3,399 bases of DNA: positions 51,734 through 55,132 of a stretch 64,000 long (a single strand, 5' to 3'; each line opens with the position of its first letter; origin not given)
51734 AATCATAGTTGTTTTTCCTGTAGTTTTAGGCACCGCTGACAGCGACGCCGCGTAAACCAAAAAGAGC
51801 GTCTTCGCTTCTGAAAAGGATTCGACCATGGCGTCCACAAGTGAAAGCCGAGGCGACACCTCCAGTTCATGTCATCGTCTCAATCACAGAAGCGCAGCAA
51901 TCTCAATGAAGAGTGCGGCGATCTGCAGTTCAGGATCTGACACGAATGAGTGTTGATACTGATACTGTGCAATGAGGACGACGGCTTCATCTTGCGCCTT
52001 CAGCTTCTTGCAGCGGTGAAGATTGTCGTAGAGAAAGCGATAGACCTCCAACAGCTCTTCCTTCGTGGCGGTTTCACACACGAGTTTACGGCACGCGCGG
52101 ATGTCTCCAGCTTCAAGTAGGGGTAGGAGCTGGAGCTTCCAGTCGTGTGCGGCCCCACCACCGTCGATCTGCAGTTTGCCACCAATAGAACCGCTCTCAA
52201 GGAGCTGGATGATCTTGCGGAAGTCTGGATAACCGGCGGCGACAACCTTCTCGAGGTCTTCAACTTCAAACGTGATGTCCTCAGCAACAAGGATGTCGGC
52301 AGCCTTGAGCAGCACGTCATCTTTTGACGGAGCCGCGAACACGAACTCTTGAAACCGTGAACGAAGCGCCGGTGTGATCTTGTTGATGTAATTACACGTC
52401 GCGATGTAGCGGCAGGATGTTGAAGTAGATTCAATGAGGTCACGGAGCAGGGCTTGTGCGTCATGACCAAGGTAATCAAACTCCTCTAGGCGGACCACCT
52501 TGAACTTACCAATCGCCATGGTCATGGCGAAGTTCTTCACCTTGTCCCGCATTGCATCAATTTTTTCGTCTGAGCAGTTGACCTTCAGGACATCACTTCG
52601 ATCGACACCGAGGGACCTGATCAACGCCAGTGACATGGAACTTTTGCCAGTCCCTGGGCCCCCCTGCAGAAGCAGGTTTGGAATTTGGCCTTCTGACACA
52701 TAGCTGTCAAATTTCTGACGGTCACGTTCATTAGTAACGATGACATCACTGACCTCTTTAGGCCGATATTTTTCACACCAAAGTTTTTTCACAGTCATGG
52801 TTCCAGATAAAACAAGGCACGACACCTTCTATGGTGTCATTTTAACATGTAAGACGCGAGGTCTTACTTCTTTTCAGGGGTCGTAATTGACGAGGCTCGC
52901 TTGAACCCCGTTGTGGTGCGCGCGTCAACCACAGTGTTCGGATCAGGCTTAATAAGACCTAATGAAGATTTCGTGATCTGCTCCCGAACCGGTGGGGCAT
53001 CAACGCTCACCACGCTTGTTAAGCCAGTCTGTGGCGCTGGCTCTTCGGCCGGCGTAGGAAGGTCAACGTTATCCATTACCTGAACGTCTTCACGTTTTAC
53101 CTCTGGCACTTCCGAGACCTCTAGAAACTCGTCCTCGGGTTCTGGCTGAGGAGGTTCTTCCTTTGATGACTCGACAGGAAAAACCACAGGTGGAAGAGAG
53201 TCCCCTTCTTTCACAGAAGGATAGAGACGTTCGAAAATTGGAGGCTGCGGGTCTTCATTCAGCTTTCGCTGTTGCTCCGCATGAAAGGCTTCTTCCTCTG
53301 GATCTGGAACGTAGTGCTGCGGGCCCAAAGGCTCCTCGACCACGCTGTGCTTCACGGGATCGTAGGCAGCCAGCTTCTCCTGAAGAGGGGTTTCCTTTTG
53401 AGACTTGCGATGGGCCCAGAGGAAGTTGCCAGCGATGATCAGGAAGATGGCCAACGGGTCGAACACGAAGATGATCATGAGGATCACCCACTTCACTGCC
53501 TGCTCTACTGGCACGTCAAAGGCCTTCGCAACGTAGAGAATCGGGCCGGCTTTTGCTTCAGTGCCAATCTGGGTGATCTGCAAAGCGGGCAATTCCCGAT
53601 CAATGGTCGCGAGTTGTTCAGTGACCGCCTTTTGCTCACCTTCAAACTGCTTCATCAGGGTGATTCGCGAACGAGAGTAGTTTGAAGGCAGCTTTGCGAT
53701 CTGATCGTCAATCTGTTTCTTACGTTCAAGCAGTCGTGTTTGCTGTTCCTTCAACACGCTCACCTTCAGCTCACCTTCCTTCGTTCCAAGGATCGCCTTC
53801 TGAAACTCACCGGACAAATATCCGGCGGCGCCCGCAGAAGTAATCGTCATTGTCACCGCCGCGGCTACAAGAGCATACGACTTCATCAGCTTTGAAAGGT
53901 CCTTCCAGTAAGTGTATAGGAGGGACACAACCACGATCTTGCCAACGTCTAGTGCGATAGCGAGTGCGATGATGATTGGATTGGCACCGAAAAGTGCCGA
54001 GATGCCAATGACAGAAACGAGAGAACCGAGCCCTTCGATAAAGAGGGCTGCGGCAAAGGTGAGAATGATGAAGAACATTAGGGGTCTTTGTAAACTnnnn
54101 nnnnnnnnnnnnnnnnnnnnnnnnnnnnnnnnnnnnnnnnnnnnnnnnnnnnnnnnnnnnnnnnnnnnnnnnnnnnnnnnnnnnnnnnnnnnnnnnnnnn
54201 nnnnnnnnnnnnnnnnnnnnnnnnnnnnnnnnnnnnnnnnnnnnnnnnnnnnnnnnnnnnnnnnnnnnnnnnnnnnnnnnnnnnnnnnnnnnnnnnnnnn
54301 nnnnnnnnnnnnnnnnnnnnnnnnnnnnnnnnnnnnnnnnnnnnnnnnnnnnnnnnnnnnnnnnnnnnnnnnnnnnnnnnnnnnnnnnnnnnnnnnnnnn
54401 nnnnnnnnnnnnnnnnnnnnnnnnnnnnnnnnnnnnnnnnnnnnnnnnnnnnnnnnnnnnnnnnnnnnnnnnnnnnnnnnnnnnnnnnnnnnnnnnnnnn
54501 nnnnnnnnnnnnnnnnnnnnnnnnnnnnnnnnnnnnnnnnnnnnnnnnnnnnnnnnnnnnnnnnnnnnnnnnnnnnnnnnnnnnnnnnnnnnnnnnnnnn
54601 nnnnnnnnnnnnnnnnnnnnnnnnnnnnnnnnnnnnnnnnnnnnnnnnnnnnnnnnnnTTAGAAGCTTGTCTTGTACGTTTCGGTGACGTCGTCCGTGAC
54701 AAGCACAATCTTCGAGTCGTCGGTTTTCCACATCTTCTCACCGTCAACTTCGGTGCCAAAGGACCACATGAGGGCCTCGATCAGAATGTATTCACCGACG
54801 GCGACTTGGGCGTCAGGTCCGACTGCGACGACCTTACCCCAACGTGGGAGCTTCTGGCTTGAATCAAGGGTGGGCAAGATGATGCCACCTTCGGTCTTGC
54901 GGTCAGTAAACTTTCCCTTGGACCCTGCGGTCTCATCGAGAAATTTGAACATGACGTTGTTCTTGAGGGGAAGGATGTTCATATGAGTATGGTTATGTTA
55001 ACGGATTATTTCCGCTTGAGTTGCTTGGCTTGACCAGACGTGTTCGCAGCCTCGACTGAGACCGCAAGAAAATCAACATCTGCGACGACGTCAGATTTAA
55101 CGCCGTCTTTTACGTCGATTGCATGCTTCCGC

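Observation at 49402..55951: DnaE-type polymerase palm split between two ORFs 5.3 kb apart, exactly between the hG[GS] and DxD motifs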

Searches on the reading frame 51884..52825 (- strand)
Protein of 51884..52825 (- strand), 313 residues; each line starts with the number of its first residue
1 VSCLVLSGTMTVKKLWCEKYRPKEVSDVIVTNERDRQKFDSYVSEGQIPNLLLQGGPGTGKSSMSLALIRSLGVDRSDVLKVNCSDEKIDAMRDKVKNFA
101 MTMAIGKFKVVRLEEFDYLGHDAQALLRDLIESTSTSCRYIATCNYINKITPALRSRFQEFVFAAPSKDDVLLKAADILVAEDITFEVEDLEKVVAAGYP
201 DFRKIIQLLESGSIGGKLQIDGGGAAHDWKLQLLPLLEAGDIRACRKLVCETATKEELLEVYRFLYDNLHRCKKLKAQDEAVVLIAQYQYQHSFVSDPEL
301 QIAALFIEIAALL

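Call 3: search_protein_families(library=pfam, proteins=[window:51884-52825:-], max_evalue=1)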
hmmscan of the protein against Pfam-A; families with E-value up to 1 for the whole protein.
window:51884-52825:- (313 aa): 18 families
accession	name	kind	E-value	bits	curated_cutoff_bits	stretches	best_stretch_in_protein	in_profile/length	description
PF00004.35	AAA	-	7.6e-13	49.5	21.2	1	51-163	1-128/131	ATPase family associated with various cellular activities (AAA)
PF13086.12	AAA_11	-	8.7e-05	22.9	27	1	32-124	3-102/257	AAA domain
PF13191.12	AAA_16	-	0.00011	23.2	32.6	1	43-84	19-60/167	AAA ATPase domain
PF13177.12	DNA_pol3_delta2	-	0.0029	18.1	27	1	86-165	80-159/161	DNA polymerase III, delta subunit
PF07728.20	AAA_5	-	0.0035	17.8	22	1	50-132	1-91/139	AAA domain (dynein-related subfamily)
PF24883.2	NPHP3_N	-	0.0038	17.9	24.8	1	36-87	9-61/164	Nephrocystin 3, N-terminal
PF13401.12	AAA_22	-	0.0065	17.2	27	1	51-127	8-72/130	AAA domain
PF21328.3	Gp44_lid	-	0.0089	16.6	27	1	172-217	10-56/63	Sliding-clamp-loader large subunit, AAA+ ATPase lid domain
PF03215.21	Rad17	-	0.02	15.3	23.8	1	14-116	7-117/186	Rad17 P-loop domain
PF13245.12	AAA_19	-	0.03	14.9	25.1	1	49-104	12-69/134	AAA domain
PF14532.12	Sigma54_activ_2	-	0.033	14.9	25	1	50-145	23-108/138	Sigma-54 interaction domain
PF13238.12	AAA_18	-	0.054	14.4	29.4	1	52-90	2-42/128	AAA domain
PF05673.19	DUF815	-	0.056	13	23.8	1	40-81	45-86/249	Protein of unknown function (DUF815)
PF20720.3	nSTAND3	-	0.07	13.3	27.2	1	51-97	20-66/155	Novel STAND NTPase 3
PF12775.13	AAA_7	-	0.087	12.8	25.8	1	50-86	35-71/181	P-loop containing dynein motor region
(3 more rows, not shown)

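Call 4: search_protein_families(library=phrogs, proteins=[window:51884-52825:-], max_evalue=0.01)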
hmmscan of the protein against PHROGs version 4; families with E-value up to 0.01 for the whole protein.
window:51884-52825:- (313 aa): 7 families
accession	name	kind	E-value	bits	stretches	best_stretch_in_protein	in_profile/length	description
phrog_168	-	DNA, RNA and nucleotide metabolism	5.6e-74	250.6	1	10-310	5-308/314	clamp loader of DNA polymerase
phrog_5846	-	DNA, RNA and nucleotide metabolism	4.5e-17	63.4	1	18-210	8-200/380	clamp loader of DNA polymerase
phrog_11838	-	DNA, RNA and nucleotide metabolism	2.5e-16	60.9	1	14-237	5-232/420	clamp loader of DNA polymerase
phrog_9172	-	unknown function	2.4e-05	24.4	0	40-75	98-134/509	-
phrog_50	-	DNA, RNA and nucleotide metabolism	0.0033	17.5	1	42-72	359-393/570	DnaC-like helicase loader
phrog_22983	-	unknown function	0.0067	17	1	88-177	19-112/324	-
phrog_3757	-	unknown function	0.0072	16.8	0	28-74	107-152/367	-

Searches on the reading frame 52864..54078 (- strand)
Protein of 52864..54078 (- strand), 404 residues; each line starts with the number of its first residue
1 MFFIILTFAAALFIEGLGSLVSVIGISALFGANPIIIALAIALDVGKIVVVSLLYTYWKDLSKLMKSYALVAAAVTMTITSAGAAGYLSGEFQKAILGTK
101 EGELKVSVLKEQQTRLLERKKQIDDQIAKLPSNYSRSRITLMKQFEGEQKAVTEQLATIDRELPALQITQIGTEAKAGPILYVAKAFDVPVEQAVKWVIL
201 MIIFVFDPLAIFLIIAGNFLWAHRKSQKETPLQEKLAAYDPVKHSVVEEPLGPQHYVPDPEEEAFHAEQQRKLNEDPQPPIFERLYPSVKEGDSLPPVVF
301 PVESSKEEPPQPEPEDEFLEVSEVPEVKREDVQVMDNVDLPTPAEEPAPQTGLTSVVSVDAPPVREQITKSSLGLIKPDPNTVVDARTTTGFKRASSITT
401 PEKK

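Call 17: search_protein_families(library=phrogs, proteins=[window:52864-54078:-], max_evalue=0.00001)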
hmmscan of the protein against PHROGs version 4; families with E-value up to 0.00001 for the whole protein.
window:52864-54078:- (404 aa): 0 families

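Call 53: search_protein_families(library=pfam, proteins=[window:52864-54078:-], max_evalue=0.001)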
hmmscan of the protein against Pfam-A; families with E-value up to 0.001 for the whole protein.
window:52864-54078:- (404 aa): 0 families

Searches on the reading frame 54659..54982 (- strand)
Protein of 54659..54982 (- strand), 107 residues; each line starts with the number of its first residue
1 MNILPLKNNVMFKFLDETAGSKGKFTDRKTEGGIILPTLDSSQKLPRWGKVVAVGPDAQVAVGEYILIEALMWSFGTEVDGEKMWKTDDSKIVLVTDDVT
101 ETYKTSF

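Call 3: search_protein_families(library=pfam, proteins=[window:54659-54982:-], max_evalue=1)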
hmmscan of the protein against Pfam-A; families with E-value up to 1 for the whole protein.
window:54659-54982:- (107 aa): 2 families
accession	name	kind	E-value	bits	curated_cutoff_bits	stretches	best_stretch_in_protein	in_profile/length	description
PF00166.26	Cpn10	-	2.7e-07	31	21.1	1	27-69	17-67/93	Chaperonin 10 Kd subunit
PF17852.6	Dynein_AAA_lid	-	0.12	12.9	23.1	1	59-88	60-89/126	Dynein heavy chain AAA lid domain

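Call 4: search_protein_families(library=phrogs, proteins=[window:54659-54982:-], max_evalue=0.01)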
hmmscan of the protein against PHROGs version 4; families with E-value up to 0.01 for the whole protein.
window:54659-54982:- (107 aa): 2 families
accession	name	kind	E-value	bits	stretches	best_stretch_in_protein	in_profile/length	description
phrog_931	-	head and packaging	2e-07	31.8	1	24-96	22-97/109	head morphogenesis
phrog_3188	-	other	3.8e-06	27.6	1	2-93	2-91/96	co-chaperonin GroES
